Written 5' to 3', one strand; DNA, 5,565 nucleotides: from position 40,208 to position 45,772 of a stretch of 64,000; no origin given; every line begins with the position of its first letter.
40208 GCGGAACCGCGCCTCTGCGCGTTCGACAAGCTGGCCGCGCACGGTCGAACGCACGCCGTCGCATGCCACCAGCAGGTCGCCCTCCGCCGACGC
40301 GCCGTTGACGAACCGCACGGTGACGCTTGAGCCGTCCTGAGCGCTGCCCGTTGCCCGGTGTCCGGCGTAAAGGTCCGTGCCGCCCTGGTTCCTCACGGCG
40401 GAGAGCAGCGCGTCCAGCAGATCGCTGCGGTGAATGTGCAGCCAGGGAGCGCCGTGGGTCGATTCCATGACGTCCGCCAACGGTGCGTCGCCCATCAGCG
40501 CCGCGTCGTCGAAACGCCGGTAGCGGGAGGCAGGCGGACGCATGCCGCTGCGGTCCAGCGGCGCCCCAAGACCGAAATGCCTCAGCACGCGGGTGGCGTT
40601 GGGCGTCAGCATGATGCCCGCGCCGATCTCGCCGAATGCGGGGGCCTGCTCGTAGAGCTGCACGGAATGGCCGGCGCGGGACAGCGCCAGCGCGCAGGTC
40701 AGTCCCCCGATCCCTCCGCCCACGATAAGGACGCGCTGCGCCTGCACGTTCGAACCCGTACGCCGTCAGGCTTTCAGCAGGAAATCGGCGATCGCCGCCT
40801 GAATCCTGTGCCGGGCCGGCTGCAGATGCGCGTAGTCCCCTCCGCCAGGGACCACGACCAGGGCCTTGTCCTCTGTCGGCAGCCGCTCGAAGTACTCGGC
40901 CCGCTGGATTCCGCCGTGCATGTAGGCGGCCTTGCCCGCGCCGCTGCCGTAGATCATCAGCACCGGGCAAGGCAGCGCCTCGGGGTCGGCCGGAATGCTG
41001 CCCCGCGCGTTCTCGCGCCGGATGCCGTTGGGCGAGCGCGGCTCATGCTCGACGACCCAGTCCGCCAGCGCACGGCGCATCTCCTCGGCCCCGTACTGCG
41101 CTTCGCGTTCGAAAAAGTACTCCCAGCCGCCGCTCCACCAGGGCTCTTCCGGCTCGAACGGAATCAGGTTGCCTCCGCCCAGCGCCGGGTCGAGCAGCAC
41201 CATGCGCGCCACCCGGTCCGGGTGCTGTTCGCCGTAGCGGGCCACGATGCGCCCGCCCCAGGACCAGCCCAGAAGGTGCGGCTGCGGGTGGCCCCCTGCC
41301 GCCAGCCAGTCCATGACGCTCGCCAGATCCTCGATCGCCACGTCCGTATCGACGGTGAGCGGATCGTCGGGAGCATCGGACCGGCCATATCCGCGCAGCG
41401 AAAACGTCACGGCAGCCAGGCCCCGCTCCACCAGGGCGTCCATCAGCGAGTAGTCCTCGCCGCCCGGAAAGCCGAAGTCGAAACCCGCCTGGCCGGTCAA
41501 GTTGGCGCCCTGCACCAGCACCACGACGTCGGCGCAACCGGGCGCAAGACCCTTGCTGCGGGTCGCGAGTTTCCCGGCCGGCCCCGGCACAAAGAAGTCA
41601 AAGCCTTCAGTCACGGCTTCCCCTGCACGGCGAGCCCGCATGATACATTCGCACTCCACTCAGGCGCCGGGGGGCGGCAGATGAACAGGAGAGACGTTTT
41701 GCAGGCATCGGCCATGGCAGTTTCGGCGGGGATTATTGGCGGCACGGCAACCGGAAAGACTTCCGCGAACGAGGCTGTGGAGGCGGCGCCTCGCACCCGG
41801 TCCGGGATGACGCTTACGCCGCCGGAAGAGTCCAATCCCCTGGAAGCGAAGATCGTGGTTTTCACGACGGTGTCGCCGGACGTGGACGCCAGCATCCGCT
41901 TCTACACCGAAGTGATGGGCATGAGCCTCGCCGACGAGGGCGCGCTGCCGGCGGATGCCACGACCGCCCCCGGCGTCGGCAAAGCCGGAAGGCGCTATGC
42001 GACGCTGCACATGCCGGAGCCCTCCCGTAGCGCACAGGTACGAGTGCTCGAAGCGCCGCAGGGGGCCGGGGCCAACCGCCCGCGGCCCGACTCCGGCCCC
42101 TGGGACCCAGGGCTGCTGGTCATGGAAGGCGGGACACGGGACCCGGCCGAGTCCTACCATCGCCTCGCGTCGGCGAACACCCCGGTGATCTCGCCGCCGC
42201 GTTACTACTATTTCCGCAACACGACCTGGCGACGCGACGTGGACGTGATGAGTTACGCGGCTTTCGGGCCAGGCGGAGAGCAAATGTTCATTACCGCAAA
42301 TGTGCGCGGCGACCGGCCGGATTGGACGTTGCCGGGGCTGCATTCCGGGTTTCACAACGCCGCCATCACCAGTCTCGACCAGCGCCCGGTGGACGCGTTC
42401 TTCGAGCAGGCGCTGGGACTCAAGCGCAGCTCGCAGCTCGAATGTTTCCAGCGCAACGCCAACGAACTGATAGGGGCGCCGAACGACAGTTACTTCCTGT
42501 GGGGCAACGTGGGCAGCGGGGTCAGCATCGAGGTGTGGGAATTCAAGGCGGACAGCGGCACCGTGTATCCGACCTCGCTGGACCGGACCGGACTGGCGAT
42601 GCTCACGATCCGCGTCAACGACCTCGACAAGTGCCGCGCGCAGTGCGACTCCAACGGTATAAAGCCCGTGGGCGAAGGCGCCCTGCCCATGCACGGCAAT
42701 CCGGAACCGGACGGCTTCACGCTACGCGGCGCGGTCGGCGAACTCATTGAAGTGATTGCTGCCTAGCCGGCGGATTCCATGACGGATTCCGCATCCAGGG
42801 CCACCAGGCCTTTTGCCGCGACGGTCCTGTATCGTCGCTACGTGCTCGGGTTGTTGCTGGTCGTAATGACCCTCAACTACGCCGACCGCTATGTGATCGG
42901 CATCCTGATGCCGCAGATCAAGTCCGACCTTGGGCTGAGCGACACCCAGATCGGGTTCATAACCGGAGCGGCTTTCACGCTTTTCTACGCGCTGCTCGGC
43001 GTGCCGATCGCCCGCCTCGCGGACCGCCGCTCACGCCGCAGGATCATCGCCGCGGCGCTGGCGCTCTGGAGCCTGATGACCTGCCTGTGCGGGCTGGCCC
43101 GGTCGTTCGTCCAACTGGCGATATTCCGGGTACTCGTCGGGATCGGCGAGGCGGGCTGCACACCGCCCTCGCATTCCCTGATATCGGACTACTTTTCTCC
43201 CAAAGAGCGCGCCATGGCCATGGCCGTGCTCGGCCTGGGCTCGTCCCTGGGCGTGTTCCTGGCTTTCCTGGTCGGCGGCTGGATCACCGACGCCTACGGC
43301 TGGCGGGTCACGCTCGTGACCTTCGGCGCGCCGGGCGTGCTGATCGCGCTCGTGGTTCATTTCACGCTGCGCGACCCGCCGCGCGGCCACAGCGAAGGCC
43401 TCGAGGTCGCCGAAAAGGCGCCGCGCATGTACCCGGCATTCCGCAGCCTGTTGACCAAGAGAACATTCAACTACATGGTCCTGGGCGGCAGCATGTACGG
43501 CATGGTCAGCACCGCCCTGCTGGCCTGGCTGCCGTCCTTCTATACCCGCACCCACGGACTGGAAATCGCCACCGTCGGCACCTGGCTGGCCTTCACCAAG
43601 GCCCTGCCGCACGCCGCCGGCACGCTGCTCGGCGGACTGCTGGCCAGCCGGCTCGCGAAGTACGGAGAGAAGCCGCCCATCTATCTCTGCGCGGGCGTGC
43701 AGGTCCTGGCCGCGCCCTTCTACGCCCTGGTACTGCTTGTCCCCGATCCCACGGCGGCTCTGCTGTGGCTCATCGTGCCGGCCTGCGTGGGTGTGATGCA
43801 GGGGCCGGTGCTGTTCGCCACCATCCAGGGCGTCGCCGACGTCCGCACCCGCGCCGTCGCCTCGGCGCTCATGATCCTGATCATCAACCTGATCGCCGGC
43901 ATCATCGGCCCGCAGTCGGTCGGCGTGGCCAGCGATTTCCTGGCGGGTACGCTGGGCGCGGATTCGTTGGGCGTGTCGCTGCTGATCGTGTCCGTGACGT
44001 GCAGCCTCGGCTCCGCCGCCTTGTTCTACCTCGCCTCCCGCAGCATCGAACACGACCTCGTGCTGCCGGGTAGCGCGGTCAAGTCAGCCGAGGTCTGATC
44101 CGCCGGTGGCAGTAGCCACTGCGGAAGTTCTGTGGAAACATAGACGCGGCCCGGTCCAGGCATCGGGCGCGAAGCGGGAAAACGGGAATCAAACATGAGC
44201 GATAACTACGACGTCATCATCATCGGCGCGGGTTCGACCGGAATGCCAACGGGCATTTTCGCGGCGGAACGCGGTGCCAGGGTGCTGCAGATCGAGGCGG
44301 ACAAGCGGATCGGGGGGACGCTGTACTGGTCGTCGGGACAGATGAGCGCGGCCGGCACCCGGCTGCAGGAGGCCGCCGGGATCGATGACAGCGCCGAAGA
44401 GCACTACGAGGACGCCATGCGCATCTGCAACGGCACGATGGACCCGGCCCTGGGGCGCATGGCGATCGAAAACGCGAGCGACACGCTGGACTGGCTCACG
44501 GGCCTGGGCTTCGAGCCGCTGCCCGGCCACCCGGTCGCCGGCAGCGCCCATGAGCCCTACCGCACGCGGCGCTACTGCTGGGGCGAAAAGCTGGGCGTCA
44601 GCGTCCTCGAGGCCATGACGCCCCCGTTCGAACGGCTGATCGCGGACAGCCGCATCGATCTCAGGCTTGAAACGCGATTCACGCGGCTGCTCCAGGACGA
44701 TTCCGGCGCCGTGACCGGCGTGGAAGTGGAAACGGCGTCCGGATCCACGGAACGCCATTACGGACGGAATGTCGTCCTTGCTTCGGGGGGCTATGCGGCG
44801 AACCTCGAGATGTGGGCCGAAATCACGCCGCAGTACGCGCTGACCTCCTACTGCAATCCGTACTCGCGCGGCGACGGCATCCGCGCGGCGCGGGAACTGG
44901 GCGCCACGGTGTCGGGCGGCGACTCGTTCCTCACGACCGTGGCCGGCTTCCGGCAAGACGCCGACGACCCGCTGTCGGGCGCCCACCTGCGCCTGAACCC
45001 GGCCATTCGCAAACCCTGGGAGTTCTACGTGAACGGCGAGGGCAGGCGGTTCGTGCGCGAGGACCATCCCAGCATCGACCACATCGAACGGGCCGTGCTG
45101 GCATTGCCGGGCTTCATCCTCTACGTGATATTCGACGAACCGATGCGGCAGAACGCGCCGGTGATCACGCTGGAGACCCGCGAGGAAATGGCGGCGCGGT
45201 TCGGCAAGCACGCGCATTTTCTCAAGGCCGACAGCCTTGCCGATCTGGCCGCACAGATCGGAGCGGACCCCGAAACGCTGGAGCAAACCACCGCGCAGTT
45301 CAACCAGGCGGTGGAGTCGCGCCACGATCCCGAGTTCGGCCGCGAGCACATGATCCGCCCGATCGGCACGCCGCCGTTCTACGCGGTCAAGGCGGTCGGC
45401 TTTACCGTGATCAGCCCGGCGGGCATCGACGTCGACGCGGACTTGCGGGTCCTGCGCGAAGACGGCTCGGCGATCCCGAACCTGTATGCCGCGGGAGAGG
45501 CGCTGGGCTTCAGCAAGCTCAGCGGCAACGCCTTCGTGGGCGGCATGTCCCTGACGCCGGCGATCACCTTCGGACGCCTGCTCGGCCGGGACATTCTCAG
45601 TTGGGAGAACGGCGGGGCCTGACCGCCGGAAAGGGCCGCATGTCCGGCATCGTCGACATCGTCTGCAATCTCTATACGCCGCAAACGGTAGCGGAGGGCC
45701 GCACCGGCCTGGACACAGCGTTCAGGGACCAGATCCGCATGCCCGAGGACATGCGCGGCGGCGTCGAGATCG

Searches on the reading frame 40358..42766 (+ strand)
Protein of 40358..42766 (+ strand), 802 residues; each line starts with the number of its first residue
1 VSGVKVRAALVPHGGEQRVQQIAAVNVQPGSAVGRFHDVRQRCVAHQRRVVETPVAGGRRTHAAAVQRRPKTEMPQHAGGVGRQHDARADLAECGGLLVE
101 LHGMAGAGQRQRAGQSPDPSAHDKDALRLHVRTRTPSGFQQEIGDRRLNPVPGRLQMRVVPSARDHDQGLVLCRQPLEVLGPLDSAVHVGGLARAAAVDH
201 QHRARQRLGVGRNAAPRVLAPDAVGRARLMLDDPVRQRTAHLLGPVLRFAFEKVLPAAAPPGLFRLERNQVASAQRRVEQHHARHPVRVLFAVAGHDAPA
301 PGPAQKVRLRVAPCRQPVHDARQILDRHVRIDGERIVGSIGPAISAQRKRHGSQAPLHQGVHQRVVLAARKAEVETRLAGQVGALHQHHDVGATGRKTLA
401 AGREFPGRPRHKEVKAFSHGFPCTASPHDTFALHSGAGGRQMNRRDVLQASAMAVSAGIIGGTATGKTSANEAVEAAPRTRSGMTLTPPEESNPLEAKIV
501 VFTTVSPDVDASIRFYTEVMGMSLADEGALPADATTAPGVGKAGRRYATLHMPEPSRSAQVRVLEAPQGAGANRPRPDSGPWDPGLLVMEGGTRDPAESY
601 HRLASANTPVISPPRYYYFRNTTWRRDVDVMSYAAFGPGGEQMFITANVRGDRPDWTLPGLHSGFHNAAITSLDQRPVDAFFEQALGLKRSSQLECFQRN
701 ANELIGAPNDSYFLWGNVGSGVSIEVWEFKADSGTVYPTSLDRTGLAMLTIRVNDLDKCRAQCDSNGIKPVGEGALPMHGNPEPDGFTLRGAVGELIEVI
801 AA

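Call 19: search_protein_families(library=pfam, proteins=[window:40358-42766:+], max_evalue=0.001)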
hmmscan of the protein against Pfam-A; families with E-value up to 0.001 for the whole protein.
window:40358-42766:+ (802 aa): 2 families
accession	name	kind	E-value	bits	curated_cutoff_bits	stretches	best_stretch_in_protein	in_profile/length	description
PF00903.31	Glyoxalase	-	8.7e-09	36.3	20.6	1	502-619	5-104/121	Glyoxalase/Bleomycin resistance protein/Dioxygenase superfamily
PF13669.12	Glyoxalase_4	-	0.0002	22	27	0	669-774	4-97/109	Glyoxalase/Bleomycin resistance protein/Dioxygenase superfamily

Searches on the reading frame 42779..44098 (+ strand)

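Call 19: search_protein_families(library=pfam, proteins=[window:42779-44098:+], max_evalue=0.001)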
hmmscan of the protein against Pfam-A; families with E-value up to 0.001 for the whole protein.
window:42779-44098:+ (439 aa): 3 families
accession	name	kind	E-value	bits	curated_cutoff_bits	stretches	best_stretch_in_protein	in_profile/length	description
PF07690.21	MFS_1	-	2e-56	191.9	33.4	1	26-378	1-347/347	Major Facilitator Superfamily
PF03137.26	OATP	-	2.9e-11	42.8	25.8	1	209-319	274-383/545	Organic Anion Transporter Polypeptide (OATP) family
PF00083.30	Sugar_tr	-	3.8e-08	33.1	22.3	1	77-195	65-190/452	Sugar (and other) transporter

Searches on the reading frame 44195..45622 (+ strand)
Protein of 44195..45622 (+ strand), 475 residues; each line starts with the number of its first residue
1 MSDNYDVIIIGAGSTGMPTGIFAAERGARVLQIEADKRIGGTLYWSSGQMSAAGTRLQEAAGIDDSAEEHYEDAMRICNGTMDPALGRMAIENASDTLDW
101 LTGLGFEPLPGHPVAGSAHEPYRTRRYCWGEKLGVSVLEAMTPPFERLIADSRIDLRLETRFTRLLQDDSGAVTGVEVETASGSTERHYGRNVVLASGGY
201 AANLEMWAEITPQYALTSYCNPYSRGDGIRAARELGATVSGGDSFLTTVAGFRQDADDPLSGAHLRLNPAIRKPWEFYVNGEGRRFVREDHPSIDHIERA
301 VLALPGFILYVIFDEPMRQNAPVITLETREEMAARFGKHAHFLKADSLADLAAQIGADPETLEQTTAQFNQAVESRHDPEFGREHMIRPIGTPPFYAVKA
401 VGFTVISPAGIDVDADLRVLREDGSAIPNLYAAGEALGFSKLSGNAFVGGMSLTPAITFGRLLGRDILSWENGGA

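Call 19: search_protein_families(library=pfam, proteins=[window:44195-45622:+], max_evalue=0.001)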
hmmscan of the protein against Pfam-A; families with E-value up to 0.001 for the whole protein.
window:44195-45622:+ (475 aa): 7 families
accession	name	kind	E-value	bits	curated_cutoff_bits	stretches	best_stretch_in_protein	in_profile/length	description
PF00890.30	FAD_binding_2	-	3.9e-52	178.3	20.4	1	6-445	1-406/414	FAD binding domain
PF01266.30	DAO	-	5.9e-11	42.9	27.9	1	6-205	1-211/353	FAD dependent oxidoreductase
PF12831.13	FAD_oxidored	-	6.8e-09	35.9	27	1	6-197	1-144/416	FAD dependent oxidoreductase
PF03486.20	HI0933_like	-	9.8e-07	28.9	50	1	6-46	2-42/244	HI0933-like protein Rossmann domain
PF07992.20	Pyr_redox_2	-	6.8e-06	26.2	26.1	0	5-97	1-58/291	Pyridine nucleotide-disulphide oxidoreductase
PF01946.23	Thi4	-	0.00034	20.4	26.2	1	5-61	18-74/235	Thi4 family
PF13450.12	NAD_binding_8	-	0.00051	20.7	21.9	0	9-44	1-36/68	NAD(P)-binding Rossmann-like domain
